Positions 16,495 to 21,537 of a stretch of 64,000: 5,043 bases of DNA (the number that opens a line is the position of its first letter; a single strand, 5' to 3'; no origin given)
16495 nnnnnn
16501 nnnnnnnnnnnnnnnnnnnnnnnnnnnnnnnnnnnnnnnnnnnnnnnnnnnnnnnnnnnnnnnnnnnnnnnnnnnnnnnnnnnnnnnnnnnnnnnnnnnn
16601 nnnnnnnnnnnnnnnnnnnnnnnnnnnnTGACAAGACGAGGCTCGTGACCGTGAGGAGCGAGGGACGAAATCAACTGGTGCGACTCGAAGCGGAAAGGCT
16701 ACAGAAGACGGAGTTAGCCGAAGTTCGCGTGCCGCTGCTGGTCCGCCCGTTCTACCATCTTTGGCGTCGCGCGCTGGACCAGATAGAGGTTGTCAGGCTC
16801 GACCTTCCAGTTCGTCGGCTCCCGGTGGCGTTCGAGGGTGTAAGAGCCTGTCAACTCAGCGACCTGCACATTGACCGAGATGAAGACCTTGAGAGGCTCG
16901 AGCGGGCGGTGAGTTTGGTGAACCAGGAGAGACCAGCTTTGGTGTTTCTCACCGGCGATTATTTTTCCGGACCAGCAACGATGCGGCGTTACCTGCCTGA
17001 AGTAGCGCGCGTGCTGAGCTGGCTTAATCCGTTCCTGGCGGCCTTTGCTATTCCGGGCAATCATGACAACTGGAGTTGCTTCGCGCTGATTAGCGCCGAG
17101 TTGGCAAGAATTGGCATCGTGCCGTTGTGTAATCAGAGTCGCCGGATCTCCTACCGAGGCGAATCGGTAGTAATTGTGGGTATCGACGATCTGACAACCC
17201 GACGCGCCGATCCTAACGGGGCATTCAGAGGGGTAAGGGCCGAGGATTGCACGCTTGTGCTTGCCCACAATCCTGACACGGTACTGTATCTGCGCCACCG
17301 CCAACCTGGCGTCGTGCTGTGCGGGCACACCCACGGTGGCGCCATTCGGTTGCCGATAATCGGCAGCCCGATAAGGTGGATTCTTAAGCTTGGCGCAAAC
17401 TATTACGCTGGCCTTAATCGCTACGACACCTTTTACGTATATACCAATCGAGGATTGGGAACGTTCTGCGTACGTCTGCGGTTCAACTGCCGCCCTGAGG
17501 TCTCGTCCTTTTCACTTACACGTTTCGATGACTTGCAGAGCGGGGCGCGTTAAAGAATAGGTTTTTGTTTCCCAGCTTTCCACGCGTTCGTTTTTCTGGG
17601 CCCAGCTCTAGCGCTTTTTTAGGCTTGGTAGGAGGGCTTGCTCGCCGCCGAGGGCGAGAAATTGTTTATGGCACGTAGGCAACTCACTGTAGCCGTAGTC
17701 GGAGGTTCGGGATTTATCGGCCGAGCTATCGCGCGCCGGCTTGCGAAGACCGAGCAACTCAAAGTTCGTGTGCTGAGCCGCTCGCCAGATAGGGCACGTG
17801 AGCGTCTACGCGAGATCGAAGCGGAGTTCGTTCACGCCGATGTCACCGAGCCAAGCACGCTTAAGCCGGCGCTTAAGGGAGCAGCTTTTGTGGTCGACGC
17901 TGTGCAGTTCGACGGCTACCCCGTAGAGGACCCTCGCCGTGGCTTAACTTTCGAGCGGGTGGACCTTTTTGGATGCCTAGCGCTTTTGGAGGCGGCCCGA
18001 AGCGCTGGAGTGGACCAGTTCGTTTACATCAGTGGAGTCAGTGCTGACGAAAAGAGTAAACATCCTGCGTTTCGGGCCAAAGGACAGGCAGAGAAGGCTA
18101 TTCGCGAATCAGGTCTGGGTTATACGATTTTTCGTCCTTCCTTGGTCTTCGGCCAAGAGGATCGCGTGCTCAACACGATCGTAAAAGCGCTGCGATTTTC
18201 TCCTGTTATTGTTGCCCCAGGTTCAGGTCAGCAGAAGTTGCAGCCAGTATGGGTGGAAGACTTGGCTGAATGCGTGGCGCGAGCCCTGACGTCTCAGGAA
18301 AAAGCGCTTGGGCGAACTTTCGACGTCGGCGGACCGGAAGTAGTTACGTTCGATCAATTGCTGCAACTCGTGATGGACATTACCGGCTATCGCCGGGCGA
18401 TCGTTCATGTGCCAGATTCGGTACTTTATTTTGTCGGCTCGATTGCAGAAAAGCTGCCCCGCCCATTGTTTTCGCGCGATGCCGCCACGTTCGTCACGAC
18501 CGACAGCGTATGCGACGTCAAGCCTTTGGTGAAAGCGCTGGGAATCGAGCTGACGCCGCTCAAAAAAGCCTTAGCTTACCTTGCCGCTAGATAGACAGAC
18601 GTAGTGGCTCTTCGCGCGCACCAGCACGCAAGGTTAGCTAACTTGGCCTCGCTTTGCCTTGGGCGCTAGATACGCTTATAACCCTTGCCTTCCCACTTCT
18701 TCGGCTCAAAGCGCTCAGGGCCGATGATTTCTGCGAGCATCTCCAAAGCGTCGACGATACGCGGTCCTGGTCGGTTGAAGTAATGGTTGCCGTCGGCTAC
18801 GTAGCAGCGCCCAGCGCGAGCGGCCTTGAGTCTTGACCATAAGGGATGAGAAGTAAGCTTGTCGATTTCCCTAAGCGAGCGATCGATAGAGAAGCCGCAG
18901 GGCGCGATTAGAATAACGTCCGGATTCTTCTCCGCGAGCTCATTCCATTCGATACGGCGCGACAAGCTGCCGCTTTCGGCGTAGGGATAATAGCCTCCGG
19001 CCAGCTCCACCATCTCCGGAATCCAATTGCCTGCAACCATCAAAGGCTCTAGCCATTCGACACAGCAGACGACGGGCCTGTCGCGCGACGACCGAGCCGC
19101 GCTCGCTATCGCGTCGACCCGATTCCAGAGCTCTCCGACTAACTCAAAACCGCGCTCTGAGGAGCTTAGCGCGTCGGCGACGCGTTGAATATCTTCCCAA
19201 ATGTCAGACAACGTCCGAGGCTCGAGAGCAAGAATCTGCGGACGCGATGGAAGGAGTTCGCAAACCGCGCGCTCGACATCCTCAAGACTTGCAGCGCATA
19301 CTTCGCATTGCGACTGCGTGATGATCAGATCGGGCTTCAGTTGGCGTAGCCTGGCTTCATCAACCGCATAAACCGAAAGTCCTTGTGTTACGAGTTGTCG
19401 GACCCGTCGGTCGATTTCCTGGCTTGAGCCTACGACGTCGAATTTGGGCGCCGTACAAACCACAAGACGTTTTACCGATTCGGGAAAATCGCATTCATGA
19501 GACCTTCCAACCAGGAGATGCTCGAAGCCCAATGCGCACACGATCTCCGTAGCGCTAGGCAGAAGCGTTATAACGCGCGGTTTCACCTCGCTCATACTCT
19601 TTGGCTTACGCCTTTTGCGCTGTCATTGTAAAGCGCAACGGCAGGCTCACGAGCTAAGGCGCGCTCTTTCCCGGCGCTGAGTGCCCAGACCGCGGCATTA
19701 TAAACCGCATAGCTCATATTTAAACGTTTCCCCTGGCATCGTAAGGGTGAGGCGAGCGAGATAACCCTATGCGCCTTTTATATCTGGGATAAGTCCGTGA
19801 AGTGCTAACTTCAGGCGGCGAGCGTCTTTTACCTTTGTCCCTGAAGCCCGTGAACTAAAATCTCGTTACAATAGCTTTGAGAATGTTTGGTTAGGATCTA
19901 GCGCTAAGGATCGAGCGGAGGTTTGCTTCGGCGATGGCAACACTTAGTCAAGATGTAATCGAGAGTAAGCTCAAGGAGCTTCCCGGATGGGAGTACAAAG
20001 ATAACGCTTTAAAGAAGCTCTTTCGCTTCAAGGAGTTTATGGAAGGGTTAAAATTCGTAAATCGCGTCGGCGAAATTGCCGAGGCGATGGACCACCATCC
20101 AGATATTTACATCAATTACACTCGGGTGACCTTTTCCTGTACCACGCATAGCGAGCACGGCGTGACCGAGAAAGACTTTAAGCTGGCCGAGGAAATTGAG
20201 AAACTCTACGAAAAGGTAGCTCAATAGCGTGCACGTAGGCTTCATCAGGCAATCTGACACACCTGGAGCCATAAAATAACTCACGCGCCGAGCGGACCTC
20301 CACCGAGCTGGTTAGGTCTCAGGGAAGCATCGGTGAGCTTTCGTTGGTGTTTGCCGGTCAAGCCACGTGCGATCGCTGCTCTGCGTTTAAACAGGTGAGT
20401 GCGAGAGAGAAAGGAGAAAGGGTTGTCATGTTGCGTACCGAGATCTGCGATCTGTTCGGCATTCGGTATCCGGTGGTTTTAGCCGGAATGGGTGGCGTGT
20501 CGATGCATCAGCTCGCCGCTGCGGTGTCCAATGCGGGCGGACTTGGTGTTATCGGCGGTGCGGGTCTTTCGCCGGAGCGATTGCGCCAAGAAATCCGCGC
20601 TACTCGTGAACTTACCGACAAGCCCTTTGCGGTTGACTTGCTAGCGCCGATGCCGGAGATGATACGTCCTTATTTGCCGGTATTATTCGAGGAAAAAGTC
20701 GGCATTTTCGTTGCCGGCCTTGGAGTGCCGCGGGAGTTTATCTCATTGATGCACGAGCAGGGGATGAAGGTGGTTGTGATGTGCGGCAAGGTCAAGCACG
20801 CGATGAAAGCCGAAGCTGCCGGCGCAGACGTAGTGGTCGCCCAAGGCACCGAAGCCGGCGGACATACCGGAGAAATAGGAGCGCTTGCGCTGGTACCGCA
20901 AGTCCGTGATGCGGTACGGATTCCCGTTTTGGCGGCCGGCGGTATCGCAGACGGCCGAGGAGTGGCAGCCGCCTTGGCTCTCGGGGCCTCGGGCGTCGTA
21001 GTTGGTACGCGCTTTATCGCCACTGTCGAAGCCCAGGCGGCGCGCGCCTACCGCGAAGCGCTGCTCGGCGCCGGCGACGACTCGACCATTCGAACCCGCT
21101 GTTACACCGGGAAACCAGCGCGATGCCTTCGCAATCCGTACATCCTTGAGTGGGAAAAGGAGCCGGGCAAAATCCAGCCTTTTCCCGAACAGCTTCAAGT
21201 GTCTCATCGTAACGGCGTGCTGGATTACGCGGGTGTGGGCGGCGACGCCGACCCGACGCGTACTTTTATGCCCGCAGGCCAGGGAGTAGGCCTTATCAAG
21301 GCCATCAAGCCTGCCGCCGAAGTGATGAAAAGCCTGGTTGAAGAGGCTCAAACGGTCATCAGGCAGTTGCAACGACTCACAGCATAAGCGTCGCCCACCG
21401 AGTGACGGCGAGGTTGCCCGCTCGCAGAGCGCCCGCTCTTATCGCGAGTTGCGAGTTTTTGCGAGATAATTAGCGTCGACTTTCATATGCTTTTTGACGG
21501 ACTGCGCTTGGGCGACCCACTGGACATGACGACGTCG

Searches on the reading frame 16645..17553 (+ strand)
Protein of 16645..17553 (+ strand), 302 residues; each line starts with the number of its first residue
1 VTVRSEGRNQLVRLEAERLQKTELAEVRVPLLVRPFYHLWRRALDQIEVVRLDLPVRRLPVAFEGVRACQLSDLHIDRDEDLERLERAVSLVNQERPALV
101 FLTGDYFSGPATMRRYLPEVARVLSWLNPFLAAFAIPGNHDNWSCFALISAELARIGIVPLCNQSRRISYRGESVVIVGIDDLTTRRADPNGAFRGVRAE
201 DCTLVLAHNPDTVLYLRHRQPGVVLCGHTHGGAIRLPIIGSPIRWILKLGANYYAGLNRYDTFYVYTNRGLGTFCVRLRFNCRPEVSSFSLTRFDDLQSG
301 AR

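Call 58: search_protein_families(library=pfam, proteins=[window:16645-17553:+])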
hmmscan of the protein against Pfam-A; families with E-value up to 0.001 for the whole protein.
window:16645-17553:+ (302 aa): 2 families
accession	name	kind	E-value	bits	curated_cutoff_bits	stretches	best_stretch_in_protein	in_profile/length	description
PF00149.33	Metallophos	-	1.8e-12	48.5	21.5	1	69-231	4-190/191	Calcineurin-like phosphoesterase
PF12850.12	Metallophos_2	-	2.6e-05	24.7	27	1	70-230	5-117/154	Calcineurin-like phosphoesterase superfamily domain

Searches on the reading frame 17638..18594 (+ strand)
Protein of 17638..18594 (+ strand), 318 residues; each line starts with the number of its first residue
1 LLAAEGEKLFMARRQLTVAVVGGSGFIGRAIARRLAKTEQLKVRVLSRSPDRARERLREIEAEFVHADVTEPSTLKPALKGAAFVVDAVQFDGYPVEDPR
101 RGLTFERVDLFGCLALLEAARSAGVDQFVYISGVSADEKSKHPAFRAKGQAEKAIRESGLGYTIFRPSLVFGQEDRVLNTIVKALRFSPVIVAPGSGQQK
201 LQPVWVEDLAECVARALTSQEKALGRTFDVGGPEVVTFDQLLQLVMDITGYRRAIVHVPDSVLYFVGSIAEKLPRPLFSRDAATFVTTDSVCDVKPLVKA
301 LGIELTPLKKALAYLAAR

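Call 58: search_protein_families(library=pfam, proteins=[window:17638-18594:+])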
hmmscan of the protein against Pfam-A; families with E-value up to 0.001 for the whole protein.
window:17638-18594:+ (318 aa): 13 families
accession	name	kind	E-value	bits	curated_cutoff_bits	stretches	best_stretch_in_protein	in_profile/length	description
PF13460.12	NAD_binding_10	-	1.3e-22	81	27.2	1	22-172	1-148/184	NAD(P)H-binding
PF01370.27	Epimerase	-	6.8e-22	78.5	20.9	1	18-231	1-240/240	NAD dependent epimerase/dehydratase family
PF05368.20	NmrA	-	1.8e-20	74.2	27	1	17-265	4-250/298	NmrA-like family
PF01073.25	3Beta_HSD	-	4.5e-17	62.4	22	1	19-136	1-119/280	3-beta hydroxysteroid dehydrogenase/isomerase family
PF03435.24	Sacchrp_dh_NADP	-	7.5e-09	36.4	25.1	1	19-89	2-76/129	Saccharopine dehydrogenase NADP binding domain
PF04321.23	RmlD_sub_bind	-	4.8e-08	32.9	27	1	146-253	127-235/287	RmlD substrate binding domain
PF00106.31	adh_short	-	1.7e-06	28.1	26.6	1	17-82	2-71/195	short chain dehydrogenase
PF03807.23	F420_oxidored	-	3.1e-06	28.1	21.6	1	18-92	2-70/94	NADP oxidoreductase coenzyme F420-dependent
PF02254.24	TrkA_N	-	6.9e-06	26.8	23.8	1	20-78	2-58/116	TrkA-N domain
PF07993.18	NAD_binding_4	-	1.7e-05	24.5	20.1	0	21-69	2-55/258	Male sterility protein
PF16363.11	GDP_Man_Dehyd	-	1.9e-05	24.8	27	1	20-138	2-131/332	GDP-mannose 4,6 dehydratase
PF08659.16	KR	-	3.2e-05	24.4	22.6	1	18-80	3-73/180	KR domain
PF02719.21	Polysacc_synt_2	-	0.0002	21.1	20.2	1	18-133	1-128/293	Polysaccharide biosynthesis protein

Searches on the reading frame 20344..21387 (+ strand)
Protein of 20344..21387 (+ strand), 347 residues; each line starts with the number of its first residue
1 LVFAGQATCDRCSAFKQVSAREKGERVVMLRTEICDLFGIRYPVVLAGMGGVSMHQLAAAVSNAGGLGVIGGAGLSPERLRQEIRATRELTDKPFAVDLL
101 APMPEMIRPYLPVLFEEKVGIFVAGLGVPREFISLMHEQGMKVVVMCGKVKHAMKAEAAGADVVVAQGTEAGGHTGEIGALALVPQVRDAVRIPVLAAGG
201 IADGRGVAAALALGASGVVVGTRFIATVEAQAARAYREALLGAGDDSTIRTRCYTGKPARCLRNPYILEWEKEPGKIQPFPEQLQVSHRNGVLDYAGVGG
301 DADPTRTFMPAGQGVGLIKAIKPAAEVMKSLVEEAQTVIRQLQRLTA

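Call 59: search_protein_families(library=pfam, proteins=[window:20344-21387:+])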
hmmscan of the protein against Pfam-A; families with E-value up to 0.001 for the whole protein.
window:20344-21387:+ (347 aa): 6 families
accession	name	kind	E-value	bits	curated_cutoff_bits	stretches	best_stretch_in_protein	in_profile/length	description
PF03060.21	NMO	-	1e-72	245.7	28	2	113-334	108-331/331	Nitronate monooxygenase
PF00478.31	IMPDH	-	2.7e-10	40.2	25.6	2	175-234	190-249/345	IMP dehydrogenase / GMP reductase domain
PF01070.24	FMN_dh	-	2.5e-06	27.2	24.9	1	150-239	229-320/350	FMN-dependent dehydrogenase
PF00977.27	His_biosynth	-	0.00029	20.8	23.6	1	174-225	55-106/228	Histidine biosynthesis protein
PF05690.20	ThiG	-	0.0003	20.7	23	1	136-240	119-224/247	Thiazole biosynthesis protein ThiG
PF04481.18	DUF561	-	0.00074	19.2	21.6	0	179-223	173-216/243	Protein of unknown function (DUF561)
